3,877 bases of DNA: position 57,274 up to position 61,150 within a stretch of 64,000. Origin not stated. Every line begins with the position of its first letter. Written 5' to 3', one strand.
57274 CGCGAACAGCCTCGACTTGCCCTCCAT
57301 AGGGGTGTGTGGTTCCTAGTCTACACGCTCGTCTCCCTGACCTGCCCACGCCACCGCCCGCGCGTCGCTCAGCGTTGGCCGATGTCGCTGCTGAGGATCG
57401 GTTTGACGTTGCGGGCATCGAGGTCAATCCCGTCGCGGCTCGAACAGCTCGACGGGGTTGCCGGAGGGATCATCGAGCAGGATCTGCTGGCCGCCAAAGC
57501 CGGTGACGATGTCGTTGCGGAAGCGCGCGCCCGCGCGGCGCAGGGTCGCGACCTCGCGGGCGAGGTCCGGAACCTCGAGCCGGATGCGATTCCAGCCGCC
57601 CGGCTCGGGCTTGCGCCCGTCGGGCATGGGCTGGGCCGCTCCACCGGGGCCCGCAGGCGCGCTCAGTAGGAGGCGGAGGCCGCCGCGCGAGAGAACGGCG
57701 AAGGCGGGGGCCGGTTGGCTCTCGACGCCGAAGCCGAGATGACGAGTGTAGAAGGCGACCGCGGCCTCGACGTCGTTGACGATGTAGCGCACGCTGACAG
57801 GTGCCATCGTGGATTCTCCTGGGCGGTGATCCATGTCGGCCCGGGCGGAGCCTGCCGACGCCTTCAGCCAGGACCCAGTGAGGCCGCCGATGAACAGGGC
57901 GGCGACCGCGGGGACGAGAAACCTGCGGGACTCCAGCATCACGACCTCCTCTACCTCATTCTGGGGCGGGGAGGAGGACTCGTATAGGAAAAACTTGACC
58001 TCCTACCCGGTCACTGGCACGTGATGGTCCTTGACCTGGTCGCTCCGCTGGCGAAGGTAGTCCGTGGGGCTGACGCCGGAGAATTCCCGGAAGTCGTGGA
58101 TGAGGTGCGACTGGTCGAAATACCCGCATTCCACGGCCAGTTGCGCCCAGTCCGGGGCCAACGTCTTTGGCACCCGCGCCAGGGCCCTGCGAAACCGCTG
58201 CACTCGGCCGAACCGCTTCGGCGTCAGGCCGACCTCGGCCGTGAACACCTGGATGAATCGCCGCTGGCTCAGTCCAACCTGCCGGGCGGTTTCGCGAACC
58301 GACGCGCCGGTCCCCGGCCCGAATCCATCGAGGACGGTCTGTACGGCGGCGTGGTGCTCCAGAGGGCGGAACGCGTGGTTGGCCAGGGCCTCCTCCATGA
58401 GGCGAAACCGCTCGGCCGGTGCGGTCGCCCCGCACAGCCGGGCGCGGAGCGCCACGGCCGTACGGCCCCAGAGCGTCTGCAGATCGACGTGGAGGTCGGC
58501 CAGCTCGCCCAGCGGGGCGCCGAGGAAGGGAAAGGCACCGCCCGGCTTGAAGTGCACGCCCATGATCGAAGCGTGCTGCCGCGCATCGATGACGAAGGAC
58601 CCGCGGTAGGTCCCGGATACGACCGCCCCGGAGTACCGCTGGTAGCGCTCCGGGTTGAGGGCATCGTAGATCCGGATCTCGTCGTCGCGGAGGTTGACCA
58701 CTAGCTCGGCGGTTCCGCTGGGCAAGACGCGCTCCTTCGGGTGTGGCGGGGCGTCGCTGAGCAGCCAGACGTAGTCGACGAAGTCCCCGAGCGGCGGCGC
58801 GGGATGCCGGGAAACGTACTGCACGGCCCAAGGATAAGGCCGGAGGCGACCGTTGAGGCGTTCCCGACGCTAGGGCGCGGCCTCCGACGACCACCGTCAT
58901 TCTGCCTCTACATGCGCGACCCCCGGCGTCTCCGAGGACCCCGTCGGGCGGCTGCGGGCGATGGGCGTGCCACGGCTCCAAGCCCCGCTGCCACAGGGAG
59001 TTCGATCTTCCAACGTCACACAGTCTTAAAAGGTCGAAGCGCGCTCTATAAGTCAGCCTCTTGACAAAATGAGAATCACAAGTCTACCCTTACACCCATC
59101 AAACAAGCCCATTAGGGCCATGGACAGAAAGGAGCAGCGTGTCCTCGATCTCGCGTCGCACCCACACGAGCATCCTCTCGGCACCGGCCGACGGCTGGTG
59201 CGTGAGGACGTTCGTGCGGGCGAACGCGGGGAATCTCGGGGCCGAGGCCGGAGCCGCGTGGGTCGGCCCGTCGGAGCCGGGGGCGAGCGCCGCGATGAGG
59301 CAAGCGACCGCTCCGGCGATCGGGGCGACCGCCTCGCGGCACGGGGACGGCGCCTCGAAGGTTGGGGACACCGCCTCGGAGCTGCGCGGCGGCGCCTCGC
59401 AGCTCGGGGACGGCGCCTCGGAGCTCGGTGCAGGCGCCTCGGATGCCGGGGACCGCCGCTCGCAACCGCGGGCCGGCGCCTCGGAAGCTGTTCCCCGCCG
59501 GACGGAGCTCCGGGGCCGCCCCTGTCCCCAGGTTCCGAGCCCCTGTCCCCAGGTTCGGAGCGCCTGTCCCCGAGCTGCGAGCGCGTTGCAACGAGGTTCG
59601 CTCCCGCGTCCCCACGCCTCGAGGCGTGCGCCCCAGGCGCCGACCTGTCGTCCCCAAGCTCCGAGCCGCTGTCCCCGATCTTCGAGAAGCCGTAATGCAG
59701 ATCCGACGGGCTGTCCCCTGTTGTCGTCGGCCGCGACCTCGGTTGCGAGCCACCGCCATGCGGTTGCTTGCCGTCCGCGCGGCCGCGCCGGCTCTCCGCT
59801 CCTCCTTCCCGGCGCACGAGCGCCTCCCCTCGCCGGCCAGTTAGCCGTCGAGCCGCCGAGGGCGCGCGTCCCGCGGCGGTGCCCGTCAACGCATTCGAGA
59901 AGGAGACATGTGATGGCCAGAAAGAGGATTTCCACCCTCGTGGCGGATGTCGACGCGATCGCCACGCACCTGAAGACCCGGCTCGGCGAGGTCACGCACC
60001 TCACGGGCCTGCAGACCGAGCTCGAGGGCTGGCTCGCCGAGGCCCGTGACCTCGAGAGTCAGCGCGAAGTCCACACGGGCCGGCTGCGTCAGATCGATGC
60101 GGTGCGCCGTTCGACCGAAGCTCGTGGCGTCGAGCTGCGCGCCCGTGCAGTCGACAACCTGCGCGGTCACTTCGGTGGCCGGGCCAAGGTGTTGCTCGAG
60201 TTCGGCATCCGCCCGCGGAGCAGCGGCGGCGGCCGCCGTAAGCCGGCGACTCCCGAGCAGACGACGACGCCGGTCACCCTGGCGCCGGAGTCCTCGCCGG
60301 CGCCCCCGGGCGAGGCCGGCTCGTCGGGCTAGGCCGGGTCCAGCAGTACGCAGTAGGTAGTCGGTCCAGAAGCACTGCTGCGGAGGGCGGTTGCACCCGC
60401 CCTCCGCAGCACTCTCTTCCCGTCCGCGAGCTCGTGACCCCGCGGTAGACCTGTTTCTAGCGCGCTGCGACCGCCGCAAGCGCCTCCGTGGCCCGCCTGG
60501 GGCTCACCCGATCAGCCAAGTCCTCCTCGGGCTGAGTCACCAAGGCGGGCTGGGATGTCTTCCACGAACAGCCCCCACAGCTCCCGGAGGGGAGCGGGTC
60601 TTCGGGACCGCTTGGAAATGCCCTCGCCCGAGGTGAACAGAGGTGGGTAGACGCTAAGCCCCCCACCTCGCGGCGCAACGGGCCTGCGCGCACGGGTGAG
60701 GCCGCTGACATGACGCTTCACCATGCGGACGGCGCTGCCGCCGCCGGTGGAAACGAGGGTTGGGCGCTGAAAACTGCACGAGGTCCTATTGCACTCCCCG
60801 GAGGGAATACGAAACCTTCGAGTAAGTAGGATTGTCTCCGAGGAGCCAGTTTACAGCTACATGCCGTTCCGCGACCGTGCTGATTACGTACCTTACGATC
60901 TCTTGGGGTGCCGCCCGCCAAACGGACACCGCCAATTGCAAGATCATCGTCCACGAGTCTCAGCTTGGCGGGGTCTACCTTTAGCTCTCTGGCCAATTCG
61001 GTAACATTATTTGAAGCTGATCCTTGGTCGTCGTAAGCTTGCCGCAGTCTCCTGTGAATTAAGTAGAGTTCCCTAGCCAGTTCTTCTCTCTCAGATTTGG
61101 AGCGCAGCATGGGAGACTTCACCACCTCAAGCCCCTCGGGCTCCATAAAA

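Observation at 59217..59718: Two facing arrays of an exactly 21-nt periodic repeat in a 1.1 kb gene-free gap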

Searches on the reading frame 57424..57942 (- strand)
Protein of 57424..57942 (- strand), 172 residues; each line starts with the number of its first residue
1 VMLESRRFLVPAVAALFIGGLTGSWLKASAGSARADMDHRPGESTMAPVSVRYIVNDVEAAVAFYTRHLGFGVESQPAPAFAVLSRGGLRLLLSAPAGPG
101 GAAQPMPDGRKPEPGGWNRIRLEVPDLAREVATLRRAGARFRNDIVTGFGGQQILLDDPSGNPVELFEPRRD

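Call 7: search_protein_families(library=pfam, proteins=[window:57424-57942:-], max_evalue=0.1)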
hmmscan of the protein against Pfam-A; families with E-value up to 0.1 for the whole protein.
window:57424-57942:- (172 aa): 4 families
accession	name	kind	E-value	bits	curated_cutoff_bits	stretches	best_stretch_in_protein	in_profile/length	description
PF00903.31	Glyoxalase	-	2e-12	48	20.6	1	51-166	5-121/121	Glyoxalase/Bleomycin resistance protein/Dioxygenase superfamily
PF18029.7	Glyoxalase_6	-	1.1e-08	36.1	23.6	1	55-167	6-106/106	Glyoxalase-like domain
PF22677.2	Ble-like_N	-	4.4e-05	23.6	24.5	1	55-85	9-39/41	Bleomycin resistance protein-like N-terminal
PF13669.12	Glyoxalase_4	-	0.00011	22.9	27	1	51-154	3-107/109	Glyoxalase/Bleomycin resistance protein/Dioxygenase superfamily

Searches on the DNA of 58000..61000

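Call 8: search_rna_families(source=window, start=58000, end=61000, threshold=evalue, max_evalue=1)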
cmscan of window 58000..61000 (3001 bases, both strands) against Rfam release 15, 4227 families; matches with E-value up to 1: 3.
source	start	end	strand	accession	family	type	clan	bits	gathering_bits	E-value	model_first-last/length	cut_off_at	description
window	59155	59226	-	RF00729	mir-278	Gene; miRNA;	-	21.3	55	0.095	1-75/75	no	mir-278 microRNA precursor family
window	59748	59784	-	RF02939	COG2908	Cis-reg;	-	16.6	58.7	0.88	1-45/45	no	COG2908 RNA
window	60834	60859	-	RF01716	PhotoRC-I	Cis-reg;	-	16.1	45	0.74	1-44/44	no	PhotoRC-I RNA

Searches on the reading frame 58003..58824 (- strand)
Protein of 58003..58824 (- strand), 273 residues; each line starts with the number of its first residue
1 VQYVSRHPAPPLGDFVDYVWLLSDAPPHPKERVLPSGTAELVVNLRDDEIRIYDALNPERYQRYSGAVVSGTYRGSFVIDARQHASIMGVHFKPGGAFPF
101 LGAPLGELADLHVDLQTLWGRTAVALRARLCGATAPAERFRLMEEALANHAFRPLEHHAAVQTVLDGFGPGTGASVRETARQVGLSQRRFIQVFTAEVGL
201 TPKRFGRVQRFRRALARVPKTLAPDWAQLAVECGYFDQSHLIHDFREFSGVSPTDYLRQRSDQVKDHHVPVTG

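Call 7: search_protein_families(library=pfam, proteins=[window:58003-58824:-], max_evalue=0.1)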
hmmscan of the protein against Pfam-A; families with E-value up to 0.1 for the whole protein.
window:58003-58824:- (273 aa): 3 families
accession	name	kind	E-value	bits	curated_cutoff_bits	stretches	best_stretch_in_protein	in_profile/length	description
PF20240.3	DUF6597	-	5.4e-21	75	27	1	7-114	4-103/103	Domain of unknown function (DUF6597)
PF12833.13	HTH_18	-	4.7e-15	56.1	33.6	1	180-259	2-80/80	Helix-turn-helix domain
PF00165.29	HTH_AraC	-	3.7e-14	52.9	26.6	2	226-258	11-42/42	Bacterial regulatory helix-turn-helix proteins, AraC family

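Call 10: find_encoding_contigs(protein=window:58003-58824:-, flank=6000, max_places=6)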
Protein window:58003-58824:- (273 aa): no gene with exactly this product is on record in the collection.

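Call 13: find_related_loci(query=window:58003-58824:-, collection=genome_contigs, flank=6000)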
Query window:58003-58824:- (273 aa) in genome_contigs; peptide patterns used: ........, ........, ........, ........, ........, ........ (x = any residue, [..] = any of these).
303 stretches matched a pattern; 228 encode a relative of the query (tblastn E <= 1e-3); the best 80 are kept; 80 distinct loci.
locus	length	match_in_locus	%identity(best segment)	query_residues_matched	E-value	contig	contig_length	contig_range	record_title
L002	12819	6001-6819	68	1-272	7e-119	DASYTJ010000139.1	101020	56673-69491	MAG TPA_asm: Thermoanaerobaculia bacterium isolate SMAG_U4564 k141_1661572, whole genome shotgun sequence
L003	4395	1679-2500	65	1-273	1e-115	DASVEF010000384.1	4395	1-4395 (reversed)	MAG TPA_asm: Thermoanaerobaculia bacterium isolate SMAG_U2053 k141_589423, whole genome shotgun sequence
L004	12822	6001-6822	65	1-273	1e-113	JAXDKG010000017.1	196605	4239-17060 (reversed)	MAG: Acidobacteriota bacterium isolate BP_59 scaffold_1827960, whole genome shotgun sequence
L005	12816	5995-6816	67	1-273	8e-111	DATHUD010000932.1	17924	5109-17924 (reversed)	MAG TPA_asm: Thermoanaerobaculia bacterium isolate SMAG_U16097 k141_504324, whole genome shotgun sequence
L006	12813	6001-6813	64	1-270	1e-108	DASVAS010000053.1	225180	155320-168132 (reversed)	MAG TPA_asm: Thermoanaerobaculia bacterium isolate SMAG_U1959 k141_995524, whole genome shotgun sequence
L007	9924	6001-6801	61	4-271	4e-107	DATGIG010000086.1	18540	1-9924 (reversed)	MAG TPA_asm: Chthonomonadaceae bacterium isolate SMAG_U9801 k141_320493, whole genome shotgun sequence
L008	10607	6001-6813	60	1-270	3e-103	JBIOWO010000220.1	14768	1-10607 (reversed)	MAG: Lacipirellulaceae bacterium isolate MAG080 k127_3276298, whole genome shotgun sequence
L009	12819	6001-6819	61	1-273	6e-103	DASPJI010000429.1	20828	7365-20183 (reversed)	MAG TPA_asm: Thermoanaerobaculia bacterium isolate SMAG_U12005 k141_711181, whole genome shotgun sequence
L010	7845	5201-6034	59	1-271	2e-102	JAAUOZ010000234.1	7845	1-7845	MAG: Leptolyngbyaceae cyanobacterium CSU_1_3 NODE_2210_length_7845_cov_2.82742, whole genome shotgun sequence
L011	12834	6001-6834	58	3-273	4e-101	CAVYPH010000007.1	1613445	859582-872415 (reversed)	MAG: Bryobacteraceae bacterium isolate MFD05513.bin.2.143 genome assembly, contig: contig_2635, whole genome shotgun seq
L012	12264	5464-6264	60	8-273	6e-101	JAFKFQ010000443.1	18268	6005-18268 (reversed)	Bacterium isolate SCN18_30_10_14_R2_B_71_11 SCN18_30_10_14_R2_B_scaffold_1601, whole genome shotgun sequence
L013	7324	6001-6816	58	1-271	4e-100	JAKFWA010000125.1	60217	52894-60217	MAG: Planctomycetaceae bacterium isolate D4_Bin_5 D4_0000269, whole genome shotgun sequence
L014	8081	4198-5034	57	1-271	3e-100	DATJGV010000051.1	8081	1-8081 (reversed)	MAG TPA_asm: Pyrinomonadaceae bacterium isolate SMAG_U15495 k141_8371860, whole genome shotgun sequence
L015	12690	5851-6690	56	1-271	5e-100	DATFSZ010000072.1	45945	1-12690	MAG TPA_asm: Candidatus Binataceae bacterium isolate SMAG_U9397 k141_6304054, whole genome shotgun sequence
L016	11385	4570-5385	57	1-271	4e-99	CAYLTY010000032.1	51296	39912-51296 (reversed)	MAG TPA_asm: uncultured Planctomycetaceae bacterium isolate SRP302895_co1_474 genome assembly, contig: NODE_1168_length_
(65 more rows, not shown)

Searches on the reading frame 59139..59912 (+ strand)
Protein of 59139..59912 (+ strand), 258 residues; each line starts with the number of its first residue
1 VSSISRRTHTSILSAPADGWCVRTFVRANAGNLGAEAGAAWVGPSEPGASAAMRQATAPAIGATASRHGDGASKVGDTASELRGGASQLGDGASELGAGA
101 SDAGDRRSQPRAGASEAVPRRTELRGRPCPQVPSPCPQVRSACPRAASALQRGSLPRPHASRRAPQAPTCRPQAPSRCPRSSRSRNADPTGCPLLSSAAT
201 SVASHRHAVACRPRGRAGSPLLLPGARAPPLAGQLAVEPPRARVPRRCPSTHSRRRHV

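Call 47: search_protein_families(library=ncbifam, proteins=[window:59139-59912:+], max_evalue=0.1)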
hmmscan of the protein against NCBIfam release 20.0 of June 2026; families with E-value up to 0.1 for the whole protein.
window:59139-59912:+ (258 aa): 1 family
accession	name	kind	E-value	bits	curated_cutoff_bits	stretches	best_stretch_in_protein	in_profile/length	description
TIGR03057.1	xxxLxxG_by_4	repeat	0.014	15.6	18.6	1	79-102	1-24/28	X-X-X-Leu-X-X-Gly heptad repeat protein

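Call 61: search_protein_families(library=padloc, proteins=[window:59139-59912:+], max_evalue=0.1)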
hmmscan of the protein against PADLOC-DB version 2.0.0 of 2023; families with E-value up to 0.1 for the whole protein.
window:59139-59912:+ (258 aa): 0 families

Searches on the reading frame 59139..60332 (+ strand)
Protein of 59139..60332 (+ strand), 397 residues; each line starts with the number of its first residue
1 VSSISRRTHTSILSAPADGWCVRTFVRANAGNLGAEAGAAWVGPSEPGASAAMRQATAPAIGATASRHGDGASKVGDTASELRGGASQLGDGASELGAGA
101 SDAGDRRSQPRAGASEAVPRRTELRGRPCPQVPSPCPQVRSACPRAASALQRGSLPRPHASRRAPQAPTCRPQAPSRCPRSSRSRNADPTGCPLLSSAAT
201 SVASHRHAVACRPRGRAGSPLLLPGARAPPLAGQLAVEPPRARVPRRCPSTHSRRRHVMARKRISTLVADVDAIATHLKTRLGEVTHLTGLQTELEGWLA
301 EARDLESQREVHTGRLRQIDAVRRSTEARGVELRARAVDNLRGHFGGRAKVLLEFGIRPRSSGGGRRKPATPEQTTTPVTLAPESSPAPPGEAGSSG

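Call 7: search_protein_families(library=pfam, proteins=[window:59139-60332:+], max_evalue=0.1)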
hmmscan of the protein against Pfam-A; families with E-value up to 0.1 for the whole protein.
window:59139-60332:+ (397 aa): 0 families

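Call 9: find_homologous_proteins(query=window:59139-60332:+, max_evalue=0.001)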
Query window:59139-60332:+: 8000 candidates shared short words with the query, none scored E <= 0.001.
